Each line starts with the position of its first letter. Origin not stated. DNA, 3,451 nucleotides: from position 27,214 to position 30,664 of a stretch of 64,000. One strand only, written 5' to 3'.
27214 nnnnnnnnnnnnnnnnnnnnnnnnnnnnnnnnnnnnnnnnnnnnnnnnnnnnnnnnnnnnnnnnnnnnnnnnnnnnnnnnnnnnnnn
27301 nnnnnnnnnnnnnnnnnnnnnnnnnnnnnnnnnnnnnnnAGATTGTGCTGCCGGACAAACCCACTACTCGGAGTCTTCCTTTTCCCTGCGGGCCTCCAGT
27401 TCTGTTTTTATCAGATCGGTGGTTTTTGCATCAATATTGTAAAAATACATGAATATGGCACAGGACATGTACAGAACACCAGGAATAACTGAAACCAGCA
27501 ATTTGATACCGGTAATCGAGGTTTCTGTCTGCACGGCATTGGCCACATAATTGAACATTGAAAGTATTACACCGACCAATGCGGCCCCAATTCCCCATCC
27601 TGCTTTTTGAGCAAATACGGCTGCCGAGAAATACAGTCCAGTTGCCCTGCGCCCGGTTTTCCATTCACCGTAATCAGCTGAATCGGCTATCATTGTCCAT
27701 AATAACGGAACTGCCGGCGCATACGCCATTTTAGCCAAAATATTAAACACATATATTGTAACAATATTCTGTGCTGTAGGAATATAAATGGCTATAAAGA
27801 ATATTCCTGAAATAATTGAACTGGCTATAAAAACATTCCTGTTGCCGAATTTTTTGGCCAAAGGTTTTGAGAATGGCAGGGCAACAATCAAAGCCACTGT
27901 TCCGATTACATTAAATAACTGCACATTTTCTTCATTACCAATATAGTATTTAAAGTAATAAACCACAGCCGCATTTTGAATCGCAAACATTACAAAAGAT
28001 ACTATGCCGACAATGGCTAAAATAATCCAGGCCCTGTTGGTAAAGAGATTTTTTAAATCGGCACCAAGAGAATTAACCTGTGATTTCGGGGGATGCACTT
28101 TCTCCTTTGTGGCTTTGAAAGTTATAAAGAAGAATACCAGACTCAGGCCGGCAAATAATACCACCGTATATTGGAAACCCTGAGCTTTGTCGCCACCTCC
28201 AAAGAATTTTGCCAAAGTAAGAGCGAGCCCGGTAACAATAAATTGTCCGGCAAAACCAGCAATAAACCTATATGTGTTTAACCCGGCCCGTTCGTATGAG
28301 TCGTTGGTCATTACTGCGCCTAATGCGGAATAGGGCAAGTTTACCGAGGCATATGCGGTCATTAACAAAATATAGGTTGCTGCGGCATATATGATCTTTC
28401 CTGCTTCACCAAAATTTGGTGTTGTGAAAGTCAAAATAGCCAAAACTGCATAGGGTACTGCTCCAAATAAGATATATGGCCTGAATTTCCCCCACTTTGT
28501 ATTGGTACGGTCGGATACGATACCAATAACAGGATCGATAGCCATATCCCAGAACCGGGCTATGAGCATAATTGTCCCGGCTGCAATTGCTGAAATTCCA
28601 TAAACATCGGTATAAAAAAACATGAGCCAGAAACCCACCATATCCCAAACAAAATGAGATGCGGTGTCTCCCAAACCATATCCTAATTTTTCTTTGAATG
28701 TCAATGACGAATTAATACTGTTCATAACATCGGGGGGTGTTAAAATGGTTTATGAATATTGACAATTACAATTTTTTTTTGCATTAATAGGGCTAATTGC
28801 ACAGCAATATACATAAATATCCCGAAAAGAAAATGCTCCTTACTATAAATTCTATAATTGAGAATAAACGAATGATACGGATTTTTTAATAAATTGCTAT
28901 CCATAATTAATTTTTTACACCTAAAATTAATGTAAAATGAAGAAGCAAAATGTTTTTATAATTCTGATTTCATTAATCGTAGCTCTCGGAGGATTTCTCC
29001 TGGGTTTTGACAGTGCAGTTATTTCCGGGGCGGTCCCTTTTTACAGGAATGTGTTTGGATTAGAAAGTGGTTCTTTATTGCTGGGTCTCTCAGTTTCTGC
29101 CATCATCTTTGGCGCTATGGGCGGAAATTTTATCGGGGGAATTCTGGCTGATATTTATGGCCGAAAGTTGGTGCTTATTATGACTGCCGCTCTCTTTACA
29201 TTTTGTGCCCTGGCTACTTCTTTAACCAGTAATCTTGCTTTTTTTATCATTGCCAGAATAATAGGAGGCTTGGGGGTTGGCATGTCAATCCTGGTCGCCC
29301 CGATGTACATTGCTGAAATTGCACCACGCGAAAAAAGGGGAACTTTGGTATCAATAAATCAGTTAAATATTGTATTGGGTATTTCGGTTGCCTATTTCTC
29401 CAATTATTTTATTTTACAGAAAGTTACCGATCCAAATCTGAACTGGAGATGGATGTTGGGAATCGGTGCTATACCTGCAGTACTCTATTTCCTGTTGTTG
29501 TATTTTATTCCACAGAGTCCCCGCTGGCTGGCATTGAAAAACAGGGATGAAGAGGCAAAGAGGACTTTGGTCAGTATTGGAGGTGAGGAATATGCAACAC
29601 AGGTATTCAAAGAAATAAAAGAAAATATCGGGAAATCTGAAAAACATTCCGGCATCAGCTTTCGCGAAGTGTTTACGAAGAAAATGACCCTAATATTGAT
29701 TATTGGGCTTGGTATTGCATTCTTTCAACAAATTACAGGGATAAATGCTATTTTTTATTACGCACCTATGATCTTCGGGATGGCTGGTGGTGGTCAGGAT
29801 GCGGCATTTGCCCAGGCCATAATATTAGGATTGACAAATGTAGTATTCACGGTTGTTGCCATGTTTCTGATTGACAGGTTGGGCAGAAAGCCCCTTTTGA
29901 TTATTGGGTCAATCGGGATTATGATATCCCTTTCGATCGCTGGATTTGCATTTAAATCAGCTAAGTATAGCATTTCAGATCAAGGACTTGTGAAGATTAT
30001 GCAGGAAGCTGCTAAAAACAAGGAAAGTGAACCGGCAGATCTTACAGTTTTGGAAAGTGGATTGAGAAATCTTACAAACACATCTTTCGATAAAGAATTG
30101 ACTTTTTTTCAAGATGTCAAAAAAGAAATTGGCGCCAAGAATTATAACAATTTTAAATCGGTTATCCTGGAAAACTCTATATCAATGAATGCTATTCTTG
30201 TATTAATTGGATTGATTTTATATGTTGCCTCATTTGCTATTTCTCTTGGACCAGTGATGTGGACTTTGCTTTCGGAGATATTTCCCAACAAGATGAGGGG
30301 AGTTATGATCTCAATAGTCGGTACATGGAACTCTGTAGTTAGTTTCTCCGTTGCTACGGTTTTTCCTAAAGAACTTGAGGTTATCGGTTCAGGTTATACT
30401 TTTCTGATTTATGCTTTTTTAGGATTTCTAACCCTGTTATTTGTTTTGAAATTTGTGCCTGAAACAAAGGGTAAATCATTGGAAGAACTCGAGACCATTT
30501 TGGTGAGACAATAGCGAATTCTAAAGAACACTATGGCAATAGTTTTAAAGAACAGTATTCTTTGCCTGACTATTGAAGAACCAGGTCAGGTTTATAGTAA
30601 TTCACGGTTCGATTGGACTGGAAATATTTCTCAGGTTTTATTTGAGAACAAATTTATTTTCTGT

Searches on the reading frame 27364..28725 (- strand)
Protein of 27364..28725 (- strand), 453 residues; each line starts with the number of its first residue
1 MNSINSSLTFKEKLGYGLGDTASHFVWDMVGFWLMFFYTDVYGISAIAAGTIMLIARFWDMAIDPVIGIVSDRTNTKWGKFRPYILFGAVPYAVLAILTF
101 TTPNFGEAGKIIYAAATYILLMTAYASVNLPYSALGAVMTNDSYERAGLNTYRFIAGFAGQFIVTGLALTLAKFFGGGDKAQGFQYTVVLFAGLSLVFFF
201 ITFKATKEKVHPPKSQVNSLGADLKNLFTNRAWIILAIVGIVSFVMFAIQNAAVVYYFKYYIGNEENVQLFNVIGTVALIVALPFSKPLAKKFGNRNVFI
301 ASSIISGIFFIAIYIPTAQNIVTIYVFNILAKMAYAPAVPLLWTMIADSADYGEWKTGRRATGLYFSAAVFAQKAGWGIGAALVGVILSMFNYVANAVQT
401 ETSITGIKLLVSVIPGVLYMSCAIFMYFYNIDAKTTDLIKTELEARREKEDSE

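Call 80: search_protein_families(library=pfam, proteins=[window:27364-28725:-], max_evalue=0.00001)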
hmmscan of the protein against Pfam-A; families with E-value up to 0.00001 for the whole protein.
window:27364-28725:- (453 aa): 2 families
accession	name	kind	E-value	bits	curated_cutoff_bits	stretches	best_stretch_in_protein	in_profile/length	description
PF13347.12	MFS_2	-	7.2e-114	381.1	27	1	15-432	1-426/427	MFS/sugar transport protein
PF07690.21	MFS_1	-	1e-17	64.5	33.4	2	82-381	62-347/347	Major Facilitator Superfamily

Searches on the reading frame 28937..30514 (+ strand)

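Call 80: search_protein_families(library=pfam, proteins=[window:28937-30514:+], max_evalue=0.00001)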
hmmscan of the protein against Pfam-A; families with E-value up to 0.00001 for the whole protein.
window:28937-30514:+ (525 aa): 2 families
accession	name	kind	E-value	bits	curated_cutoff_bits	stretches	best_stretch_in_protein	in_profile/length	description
PF00083.30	Sugar_tr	-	6.4e-113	378.4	22.3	2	12-342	2-343/452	Sugar (and other) transporter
PF07690.21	MFS_1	-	2.1e-35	122.7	33.4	1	15-339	1-290/347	Major Facilitator Superfamily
